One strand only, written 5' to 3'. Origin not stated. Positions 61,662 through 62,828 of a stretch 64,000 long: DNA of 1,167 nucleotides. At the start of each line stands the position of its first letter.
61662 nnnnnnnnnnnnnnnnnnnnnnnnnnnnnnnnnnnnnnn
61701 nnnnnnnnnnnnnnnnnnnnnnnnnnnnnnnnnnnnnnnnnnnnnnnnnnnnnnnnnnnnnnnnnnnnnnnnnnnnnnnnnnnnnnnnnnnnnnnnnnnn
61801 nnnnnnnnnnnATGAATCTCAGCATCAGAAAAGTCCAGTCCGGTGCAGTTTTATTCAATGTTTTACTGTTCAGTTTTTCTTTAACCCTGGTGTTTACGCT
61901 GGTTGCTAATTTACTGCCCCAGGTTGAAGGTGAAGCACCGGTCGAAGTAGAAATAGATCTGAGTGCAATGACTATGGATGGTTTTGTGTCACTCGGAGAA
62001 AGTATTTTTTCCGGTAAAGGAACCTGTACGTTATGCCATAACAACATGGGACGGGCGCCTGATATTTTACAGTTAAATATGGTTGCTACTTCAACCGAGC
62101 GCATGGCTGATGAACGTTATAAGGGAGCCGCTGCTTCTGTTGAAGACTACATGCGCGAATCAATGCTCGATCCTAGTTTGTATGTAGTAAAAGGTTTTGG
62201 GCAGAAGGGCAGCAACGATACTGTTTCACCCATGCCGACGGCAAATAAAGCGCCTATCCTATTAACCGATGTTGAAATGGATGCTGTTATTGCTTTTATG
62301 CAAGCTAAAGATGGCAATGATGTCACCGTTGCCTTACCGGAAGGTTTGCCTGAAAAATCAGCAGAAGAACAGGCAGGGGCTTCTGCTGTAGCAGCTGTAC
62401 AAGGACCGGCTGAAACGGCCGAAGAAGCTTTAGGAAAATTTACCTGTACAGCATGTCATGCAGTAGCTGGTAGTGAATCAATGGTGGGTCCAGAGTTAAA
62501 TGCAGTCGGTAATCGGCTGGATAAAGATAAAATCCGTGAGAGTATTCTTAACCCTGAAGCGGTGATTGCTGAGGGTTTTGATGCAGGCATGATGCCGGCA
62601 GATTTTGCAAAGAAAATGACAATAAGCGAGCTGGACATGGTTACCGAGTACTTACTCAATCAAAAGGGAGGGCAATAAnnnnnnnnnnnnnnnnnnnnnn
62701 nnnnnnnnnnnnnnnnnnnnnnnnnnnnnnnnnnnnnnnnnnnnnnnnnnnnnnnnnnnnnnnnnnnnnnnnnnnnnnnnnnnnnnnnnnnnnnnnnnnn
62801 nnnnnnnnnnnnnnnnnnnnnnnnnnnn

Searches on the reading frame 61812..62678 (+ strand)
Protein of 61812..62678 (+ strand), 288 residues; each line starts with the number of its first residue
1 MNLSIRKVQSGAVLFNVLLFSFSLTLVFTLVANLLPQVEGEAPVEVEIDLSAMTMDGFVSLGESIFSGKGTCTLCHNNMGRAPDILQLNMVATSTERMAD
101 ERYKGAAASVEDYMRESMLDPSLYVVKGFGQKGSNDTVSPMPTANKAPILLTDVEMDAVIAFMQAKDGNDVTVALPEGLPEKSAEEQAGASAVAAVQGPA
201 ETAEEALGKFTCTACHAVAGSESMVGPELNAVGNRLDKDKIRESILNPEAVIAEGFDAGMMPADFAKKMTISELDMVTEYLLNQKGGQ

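Call 47: search_protein_families(library=pfam, proteins=[window:61812-62678:+], max_evalue=0.00001)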
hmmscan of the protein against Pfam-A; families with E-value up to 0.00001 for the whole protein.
window:61812-62678:+ (288 aa): 2 families
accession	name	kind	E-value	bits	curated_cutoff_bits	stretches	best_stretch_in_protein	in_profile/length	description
PF00034.26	Cytochrom_C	-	1.2e-09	39.8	21.3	0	211-284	11-89/90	Cytochrome c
PF13442.11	Cytochrome_CBB3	-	1e-07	32.6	27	0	206-281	9-68/68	Cytochrome C oxidase, cbb3-type, subunit III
